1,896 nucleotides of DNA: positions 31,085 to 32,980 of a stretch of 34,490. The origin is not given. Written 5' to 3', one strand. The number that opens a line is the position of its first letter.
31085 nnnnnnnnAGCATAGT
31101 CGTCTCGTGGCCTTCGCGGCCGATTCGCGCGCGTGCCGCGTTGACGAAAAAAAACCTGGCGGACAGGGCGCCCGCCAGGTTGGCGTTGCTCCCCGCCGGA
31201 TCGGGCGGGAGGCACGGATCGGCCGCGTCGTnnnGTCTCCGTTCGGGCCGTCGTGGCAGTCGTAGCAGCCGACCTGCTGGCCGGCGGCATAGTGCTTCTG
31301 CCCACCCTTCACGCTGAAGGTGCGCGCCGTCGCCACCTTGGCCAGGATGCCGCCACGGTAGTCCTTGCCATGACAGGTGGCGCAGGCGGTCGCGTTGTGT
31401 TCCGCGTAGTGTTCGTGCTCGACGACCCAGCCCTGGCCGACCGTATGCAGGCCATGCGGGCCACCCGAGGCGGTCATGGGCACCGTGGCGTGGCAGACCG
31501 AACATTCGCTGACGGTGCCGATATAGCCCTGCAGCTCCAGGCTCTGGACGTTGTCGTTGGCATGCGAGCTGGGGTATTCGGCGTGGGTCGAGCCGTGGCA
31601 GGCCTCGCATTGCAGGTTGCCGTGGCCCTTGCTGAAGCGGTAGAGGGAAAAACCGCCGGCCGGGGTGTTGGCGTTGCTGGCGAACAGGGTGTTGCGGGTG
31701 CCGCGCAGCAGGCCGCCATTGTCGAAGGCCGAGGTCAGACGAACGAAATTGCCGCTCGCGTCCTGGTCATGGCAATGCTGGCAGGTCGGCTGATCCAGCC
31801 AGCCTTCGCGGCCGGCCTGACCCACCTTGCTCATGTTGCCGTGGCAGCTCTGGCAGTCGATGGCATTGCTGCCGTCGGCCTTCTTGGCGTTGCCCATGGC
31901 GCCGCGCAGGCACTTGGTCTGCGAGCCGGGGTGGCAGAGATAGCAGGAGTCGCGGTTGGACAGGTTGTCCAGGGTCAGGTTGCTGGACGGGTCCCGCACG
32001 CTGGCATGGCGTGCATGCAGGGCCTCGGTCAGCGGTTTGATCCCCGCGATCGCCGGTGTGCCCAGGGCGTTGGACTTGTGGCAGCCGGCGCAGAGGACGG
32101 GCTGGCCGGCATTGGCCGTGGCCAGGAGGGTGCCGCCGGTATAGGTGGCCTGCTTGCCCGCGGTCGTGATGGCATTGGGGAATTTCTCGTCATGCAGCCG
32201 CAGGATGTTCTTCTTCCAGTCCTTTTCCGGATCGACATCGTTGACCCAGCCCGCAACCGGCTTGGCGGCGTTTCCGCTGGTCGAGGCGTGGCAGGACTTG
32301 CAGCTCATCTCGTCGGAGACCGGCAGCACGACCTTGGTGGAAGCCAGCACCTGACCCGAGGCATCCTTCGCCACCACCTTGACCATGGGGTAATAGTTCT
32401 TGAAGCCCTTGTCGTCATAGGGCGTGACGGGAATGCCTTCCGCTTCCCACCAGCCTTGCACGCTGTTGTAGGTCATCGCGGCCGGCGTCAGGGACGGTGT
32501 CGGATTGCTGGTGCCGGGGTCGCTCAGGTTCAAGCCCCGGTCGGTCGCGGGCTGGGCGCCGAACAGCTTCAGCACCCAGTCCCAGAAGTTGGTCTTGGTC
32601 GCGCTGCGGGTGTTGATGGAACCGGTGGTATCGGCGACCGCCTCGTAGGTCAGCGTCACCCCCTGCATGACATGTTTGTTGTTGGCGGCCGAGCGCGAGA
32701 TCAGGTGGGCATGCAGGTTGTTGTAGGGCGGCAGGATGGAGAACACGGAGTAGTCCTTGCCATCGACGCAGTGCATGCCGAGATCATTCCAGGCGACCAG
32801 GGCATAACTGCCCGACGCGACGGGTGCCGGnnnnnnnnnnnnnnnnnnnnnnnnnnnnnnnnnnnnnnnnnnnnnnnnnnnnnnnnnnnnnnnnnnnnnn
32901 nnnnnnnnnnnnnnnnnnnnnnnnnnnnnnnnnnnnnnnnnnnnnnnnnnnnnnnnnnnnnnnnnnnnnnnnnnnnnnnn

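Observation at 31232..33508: Orphan nine-heme lipoprotein cytochrome c whose N-terminal ~400 aa carry no heme motif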

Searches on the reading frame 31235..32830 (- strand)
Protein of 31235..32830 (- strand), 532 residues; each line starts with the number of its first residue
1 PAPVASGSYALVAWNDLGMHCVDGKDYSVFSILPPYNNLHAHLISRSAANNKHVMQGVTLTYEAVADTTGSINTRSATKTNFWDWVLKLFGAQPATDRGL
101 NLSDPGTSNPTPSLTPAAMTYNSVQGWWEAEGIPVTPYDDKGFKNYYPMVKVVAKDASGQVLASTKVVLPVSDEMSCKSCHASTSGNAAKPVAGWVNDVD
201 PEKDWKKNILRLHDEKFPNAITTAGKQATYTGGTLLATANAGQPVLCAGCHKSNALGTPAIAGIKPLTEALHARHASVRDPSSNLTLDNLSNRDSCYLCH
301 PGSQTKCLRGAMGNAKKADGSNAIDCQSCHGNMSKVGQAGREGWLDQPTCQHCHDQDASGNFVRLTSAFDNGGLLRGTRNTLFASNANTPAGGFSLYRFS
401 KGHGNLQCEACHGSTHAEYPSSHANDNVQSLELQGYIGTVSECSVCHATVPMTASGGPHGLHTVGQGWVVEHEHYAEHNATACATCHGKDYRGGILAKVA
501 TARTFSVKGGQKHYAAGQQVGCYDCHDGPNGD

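Call 36: search_protein_representatives(protein=window:31235-32830:-)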
Query: 532 residues. Proteins with E-value up to 0.001 (for the whole library): 1910; up to 1e-10: 1235; up to 1e-30: 486. The best 150 are listed.
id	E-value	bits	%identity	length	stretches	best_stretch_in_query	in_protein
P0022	1.2e-251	852.4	71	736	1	6-527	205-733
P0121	6.3e-215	731.1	63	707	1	6-530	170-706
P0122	1.8e-203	693.4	63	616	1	1-530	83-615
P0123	7.7e-195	664.9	59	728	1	5-532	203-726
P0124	3.6e-190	649.4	59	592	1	6-532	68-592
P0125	1.7e-188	643.9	55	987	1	7-531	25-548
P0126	7.4e-187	638.5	59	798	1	3-531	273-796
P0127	2.5e-184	630.2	55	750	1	6-530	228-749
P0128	1.6e-183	627.5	58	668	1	6-531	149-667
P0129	5.3e-182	622.5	55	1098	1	8-531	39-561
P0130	3.9e-181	619.6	54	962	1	2-531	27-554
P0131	4.5e-181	619.4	56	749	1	6-532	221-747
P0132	5.5e-177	605.9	54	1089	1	6-532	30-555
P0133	1.0e-176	605.0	56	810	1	1-531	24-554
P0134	1.3e-176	604.7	55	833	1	5-530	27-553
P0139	1.2e-170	585.0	53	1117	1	6-532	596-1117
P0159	1.3e-157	541.9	52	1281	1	5-531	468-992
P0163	1.4e-153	528.7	50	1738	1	6-532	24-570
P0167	2.2e-145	501.6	45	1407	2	5-532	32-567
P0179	1.2e-131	456.3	45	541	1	5-532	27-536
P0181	1.0e-125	436.7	42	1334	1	4-532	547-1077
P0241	2.0e-75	270.7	38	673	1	8-531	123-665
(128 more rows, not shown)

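Call 43: list_cluster_members(proteins=[P0125, P0129, P0163, P0139, P0159, P0167, P0181, P0121, P0179, P0241])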
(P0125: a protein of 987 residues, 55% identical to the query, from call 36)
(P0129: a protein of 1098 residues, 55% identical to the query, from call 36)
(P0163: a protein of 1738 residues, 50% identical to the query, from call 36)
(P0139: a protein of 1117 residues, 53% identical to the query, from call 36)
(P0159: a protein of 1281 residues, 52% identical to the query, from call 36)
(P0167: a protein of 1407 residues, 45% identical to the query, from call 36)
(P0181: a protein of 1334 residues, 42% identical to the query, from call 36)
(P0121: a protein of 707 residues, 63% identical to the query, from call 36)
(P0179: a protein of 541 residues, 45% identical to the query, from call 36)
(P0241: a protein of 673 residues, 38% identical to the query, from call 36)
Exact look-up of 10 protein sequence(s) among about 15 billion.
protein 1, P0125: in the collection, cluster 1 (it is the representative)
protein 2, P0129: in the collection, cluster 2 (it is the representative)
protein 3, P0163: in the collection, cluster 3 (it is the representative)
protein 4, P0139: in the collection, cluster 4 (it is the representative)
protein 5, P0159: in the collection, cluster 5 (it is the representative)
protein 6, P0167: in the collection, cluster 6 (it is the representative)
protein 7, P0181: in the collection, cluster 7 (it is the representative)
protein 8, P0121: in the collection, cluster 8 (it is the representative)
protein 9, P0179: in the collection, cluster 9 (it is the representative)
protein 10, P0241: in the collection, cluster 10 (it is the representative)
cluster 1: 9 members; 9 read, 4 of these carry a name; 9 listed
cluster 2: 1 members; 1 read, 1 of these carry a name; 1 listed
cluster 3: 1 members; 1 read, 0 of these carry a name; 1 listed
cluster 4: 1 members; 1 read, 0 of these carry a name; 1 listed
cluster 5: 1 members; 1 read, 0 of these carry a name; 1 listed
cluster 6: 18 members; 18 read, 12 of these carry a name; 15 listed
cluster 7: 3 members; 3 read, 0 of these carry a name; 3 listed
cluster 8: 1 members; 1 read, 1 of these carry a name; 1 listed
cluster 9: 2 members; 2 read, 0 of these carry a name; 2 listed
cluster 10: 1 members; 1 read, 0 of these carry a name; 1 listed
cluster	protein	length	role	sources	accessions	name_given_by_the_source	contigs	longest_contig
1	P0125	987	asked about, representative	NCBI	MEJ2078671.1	MAG: Ig-like domain-containing protein [Acidobacteriota bacterium]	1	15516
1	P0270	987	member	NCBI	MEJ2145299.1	MAG: Ig-like domain-containing protein [Acidobacteriota bacterium]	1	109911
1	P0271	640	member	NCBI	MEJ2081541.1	MAG: Ig-like domain-containing protein [Acidobacteriota bacterium]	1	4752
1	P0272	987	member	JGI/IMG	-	hypothetical protein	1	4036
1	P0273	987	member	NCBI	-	-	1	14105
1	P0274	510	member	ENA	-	-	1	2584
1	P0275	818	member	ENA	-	-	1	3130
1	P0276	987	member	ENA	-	-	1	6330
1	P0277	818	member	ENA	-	-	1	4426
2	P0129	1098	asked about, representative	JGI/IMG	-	hypothetical protein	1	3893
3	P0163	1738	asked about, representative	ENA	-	-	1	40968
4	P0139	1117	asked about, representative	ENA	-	-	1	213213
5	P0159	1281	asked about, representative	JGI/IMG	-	-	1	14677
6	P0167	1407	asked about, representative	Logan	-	-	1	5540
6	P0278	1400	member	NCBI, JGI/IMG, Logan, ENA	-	autotransporter-associated beta strand protein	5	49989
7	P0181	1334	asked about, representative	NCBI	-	-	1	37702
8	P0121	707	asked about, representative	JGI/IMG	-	hypothetical protein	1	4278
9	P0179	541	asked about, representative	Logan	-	-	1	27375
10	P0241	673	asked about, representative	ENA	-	-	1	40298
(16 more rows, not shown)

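Call 46: search_protein_families(library=pfam, proteins=[P0125, P0129, P0163, P0139, P0159, P0167, P0181], max_evalue=0.0001)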
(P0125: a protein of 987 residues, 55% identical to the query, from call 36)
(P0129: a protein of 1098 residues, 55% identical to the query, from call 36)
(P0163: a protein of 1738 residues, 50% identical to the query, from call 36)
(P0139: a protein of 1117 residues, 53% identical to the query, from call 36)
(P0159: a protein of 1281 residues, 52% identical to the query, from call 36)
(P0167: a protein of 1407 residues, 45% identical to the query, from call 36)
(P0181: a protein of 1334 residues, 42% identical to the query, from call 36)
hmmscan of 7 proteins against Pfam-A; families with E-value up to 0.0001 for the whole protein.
P0125 (987 aa): 7 families
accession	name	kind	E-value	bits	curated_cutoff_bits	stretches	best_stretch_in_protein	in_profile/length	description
PF22352.2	K319L-like_PKD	-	1.9e-17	63.5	27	1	653-736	1-84/84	K319L-like, PKD domain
PF17963.7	Big_9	-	9.8e-14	52.5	23.6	1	554-638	1-88/89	Bacterial Ig domain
PF22113.1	Mtrc-MtrF_II-IV_dom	-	2e-12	47.4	30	1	340-507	8-166/176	Outer membrane cytochrome MtrC/MtrF-like, domains II/IV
PF17892.7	Cadherin_5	-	2.3e-07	31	26.5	0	576-640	31-97/98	Cadherin-like domain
PF14522.11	Cytochrome_C7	-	3.1e-07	30.5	24.8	0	488-549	4-54/67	Cytochrome c7 and related cytochrome c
PF17803.7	Cadherin_4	-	2.5e-06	28.3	25.1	1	553-604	10-66/71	Bacterial cadherin-like domain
PF14537.11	Cytochrom_c3_2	-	5.3e-06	27.2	25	0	336-373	4-37/79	Cytochrome c3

P0129 (1098 aa): 6 families
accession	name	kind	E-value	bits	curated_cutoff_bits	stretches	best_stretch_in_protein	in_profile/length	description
PF17963.7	Big_9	-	7.8e-14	52.8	23.6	1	567-652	1-89/89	Bacterial Ig domain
PF22113.1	Mtrc-MtrF_II-IV_dom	-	2.5e-13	50.4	30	1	353-520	8-166/176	Outer membrane cytochrome MtrC/MtrF-like, domains II/IV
PF14522.11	Cytochrome_C7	-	9.8e-11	41.8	24.8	0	434-517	12-66/67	Cytochrome c7 and related cytochrome c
PF17892.7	Cadherin_5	-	6.6e-07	29.5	26.5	1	567-653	2-97/98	Cadherin-like domain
PF17803.7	Cadherin_4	-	1.1e-05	26.3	25.1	1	566-616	10-65/71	Bacterial cadherin-like domain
PF18986.5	DUF5719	-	6.9e-05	22.6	26.2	0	871-1039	47-216/319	Family of unknown function (DUF5719)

P0163 (1738 aa): 9 families
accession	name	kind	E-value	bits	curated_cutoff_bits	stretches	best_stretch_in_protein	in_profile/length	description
PF01833.30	TIG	-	1.1e-70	234.1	20.9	9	1493-1569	1-79/84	IPT/TIG domain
PF13927.12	Ig_3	-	1e-30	106.5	30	3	842-909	2-78/78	Immunoglobulin domain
PF20144.5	TIG_SUH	-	3.6e-25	88.4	24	0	1575-1630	2-57/94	TIG domain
PF07679.22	I-set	-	5.2e-22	78.2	23.7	2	842-916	1-84/90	Immunoglobulin I-set domain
PF13895.12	Ig_2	-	6.4e-20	71.6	27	1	842-912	2-68/79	Immunoglobulin domain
PF14522.11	Cytochrome_C7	-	7.6e-10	38.9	24.8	0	354-391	13-54/67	Cytochrome c7 and related cytochrome c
PF22113.1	Mtrc-MtrF_II-IV_dom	-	3.4e-08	33.7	30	0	356-527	8-166/176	Outer membrane cytochrome MtrC/MtrF-like, domains II/IV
PF14537.11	Cytochrom_c3_2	-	2.1e-07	31.7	25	0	353-393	5-41/79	Cytochrome c3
PF06832.18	BiPBP_C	-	1.7e-06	28.3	26.8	0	769-833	24-88/90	Penicillin-Binding Protein C-terminus Family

P0139 (1117 aa): 4 families
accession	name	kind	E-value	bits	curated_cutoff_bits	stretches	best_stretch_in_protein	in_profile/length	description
PF19190.6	BACON_2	-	1.1e-19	70.6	25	3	129-215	2-90/94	Viral BACON domain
PF14522.11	Cytochrome_C7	-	3.4e-10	40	24.8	0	1060-1115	4-52/67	Cytochrome c7 and related cytochrome c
PF22076.2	Cep192_D6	-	1.1e-08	35.6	35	0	30-121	6-100/101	Cep192 domain 6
PF14537.11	Cytochrom_c3_2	-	3.8e-06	27.7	25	0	882-947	8-70/79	Cytochrome c3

P0159 (1281 aa): 10 families
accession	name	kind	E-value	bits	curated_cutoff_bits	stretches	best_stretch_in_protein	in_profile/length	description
PF13927.12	Ig_3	-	1.1e-56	189.7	30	5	118-185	2-78/78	Immunoglobulin domain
PF07679.22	I-set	-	5.1e-50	167.9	23.7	5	118-199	1-90/90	Immunoglobulin I-set domain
PF13895.12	Ig_2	-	1.4e-40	137.8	27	5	118-199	2-79/79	Immunoglobulin domain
PF24784.1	Temptin_C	-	1.1e-20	74.4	27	1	20-112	3-97/98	Temptin C-terminal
PF00047.31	ig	-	2.8e-19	69.7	21.8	0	214-281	2-80/81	Immunoglobulin domain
PF17957.7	Big_7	-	2.7e-15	57.2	24.1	1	1180-1246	2-70/70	Bacterial Ig domain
PF14522.11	Cytochrome_C7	-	1.7e-09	37.8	24.8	0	758-821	12-67/67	Cytochrome c7 and related cytochrome c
PF14537.11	Cytochrom_c3_2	-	4.7e-06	27.4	25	0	813-882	6-66/79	Cytochrome c3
PF16640.11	Big_3_5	-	4.9e-06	27.5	35.5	1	1188-1265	4-87/88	Bacterial Ig-like domain (group 3)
PF07686.23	V-set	-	2e-05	25.2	26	0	426-462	72-108/109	Immunoglobulin V-set domain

P0167 (1407 aa): 3 families
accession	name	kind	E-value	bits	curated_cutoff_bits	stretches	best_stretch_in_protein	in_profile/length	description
PF12951.13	PATR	-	1.8e-25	89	27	4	971-1000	1-30/30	Passenger-associated-transport-repeat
PF14522.11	Cytochrome_C7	-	1e-10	41.7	24.8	0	325-388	12-67/67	Cytochrome c7 and related cytochrome c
PF14537.11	Cytochrom_c3_2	-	1.5e-06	29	25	0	440-483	26-66/79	Cytochrome c3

P0181 (1334 aa): 11 families
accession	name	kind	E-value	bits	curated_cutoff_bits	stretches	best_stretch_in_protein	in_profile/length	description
PF17957.7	Big_7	-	2e-74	246.7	24.1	5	171-240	1-70/70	Bacterial Ig domain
PF14522.11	Cytochrome_C7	-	5.3e-12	45.8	24.8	0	862-902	11-54/67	Cytochrome c7 and related cytochrome c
PF18911.6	PKD_4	-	4.4e-11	43.1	27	1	1180-1246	7-73/85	PKD domain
PF22113.1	Mtrc-MtrF_II-IV_dom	-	1.2e-10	41.6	30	1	866-1033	7-166/176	Outer membrane cytochrome MtrC/MtrF-like, domains II/IV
PF17963.7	Big_9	-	1.7e-10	42.1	23.6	1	1084-1169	1-89/89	Bacterial Ig domain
PF00801.26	PKD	-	5.5e-09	36.4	23.5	1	1182-1243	7-66/80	PKD domain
PF13750.12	Big_3_3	-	4.5e-07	30.1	27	0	223-289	4-72/157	Bacterial Ig-like domain (group 3)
PF17892.7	Cadherin_5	-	1e-06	28.9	26.5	1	1084-1170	2-97/98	Cadherin-like domain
PF14537.11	Cytochrom_c3_2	-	2e-06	28.6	25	0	950-992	27-65/79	Cytochrome c3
PF06832.18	BiPBP_C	-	4.2e-06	27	26.8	0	72-119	6-55/90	Penicillin-Binding Protein C-terminus Family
PF19077.6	Big_13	-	8.7e-06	26.6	27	0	225-262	63-101/102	Bacterial Ig-like domain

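Call 51: predict_structure(alignment_id=A2)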
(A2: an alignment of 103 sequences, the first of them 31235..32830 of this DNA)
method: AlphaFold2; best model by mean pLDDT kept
length: 532 residues; sequences in the alignment: 103
mean_pLDDT: 94.5   pTM: 0.92
mean pLDDT of the five models: 94.5, 93.8, 93.5, 92.2, 91.7
residues with pLDDT >= 90: 482; 70-90: 43; 50-70: 3; < 50: 4
segments of 3 or more residues with pLDDT < 50: 1-4
pLDDT, mean of each block of 10 residues (from residue 1): 68 95 97 97 95 96 98 98 98 97 94 98 97 98 98 98 98 96 96 98 98 98 98 98 98 96 97 96 93 90 91 93 93 95 93 90 92 90 89 95 95 96 97 96 94 90 93 91 91 93 94 96 91 69
secondary structure, 60 per line:
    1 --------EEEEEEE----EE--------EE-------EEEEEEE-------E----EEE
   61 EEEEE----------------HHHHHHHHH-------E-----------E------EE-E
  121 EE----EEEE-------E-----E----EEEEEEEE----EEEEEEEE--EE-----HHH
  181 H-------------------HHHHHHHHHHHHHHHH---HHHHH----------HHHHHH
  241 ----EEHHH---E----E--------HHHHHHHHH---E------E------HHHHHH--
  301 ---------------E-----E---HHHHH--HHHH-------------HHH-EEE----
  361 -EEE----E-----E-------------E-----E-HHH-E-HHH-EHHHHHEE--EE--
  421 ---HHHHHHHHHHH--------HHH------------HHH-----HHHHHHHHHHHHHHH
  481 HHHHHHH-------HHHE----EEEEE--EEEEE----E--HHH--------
elements in order: E9-15 E39-45 E58-65 H82-90 E120-122 E127-130 E149-156 E161-168 H178-181 H201-216 H220-224 H235-240 H267-275 H293-298 H326-330 H333-336 E354-356 E362-364 H408-412 H424-434 H466-487 E503-507 E510-514

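Call 54: fold_search(model_id=the predicted structure, library=pdb)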
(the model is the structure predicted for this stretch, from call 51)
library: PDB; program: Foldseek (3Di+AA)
matches with E <= 10: 1288; with E <= 0.001: 0
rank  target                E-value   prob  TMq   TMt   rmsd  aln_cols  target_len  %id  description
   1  3oai_A                3.3e-03  0.90  0.13  0.14   9.9       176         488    9  Crystal structure of the extra-cellular domain of human myelin protein zero (released 2011-12-21)
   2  2bin                  3.3e-03  0.75  0.14  0.33  13.8       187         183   10  human p53 core domain mutant M133L-H168R-V203A-N239Y-N268D (released 2005-01-26)
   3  7z71_C                3.5e-03  0.84  0.16  0.36  12.4       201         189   10  Crystal structure of p63 DBD in complex with darpin C14 (released 2022-07-06)
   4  4ibt_C                5.8e-03  0.94  0.19  0.43   8.7       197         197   14  Human p53 core domain with hot spot mutation R273H and second-site suppressor mutation T284R (released 2013-08-14)
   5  5mf7_A                6.9e-03  0.91  0.18  0.42   9.2       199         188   11  New Insights into the Role of DNA Shape on Its Recognition by p53 Proteins (complex p53DBD-GADD45) (released 2018-05-30)
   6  3brd_A                6.9e-03  0.87  0.15  0.18   7.7       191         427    8  CSL (Lag-1) bound to DNA with Lin-12 RAM peptide, P212121 (released 2008-04-01)
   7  8dc4_A                6.9e-03  0.66  0.13  0.30  11.7       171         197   12  Crystal structure of p53 Y220C covalently bound to carbazole KG3 (released 2022-10-12)
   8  3brf_A                7.3e-03  0.75  0.14  0.17   8.3       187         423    9  CSL (Lag-1) bound to DNA with Lin-12 RAM peptide, C2221 (released 2008-04-01)
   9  3d09                  7.8e-03  0.66  0.14  0.32  12.8       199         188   10  Human p53 core domain with hot spot mutation R249S and second-site suppressor mutations H168R and T123A (released 2009-01-20)
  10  7z7e_A                8.3e-03  0.66  0.15  0.34  12.6       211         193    8  Crystal structure of p63 DNA binding domain in complex with inhibitory DARPin G4 (released 2022-06-29)
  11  4ibs_A                8.8e-03  0.84  0.17  0.40  10.6       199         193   12  Human p53 core domain with hot spot mutation R273H (form I) (released 2013-08-14)
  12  2j1y_B                8.8e-03  0.72  0.15  0.35  12.8       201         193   13  Human p53 core domain mutant M133L-V203A-N239Y-G245S-N268D (released 2006-09-20)
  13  2pcx                  9.3e-03  0.80  0.17  0.38  10.1       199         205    8  Crystal structure of p53DBD(R282Q) at 1.54-angstrom Resolution (released 2008-04-08)
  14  6znc_A                1.1e-02  0.87  0.18  0.41   9.4       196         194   12  Structural basis of reactivation of oncogenic p53 mutants by a small molecule: methylene quinuclidinone (MQ). Human wi (released 2021-12-08)
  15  4ago_A                1.1e-02  0.66  0.15  0.34  12.7       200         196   13  Structure of the p53 core domain mutant Y220C bound to the stabilizing small molecule PhiKan5174 (released 2012-03-21)
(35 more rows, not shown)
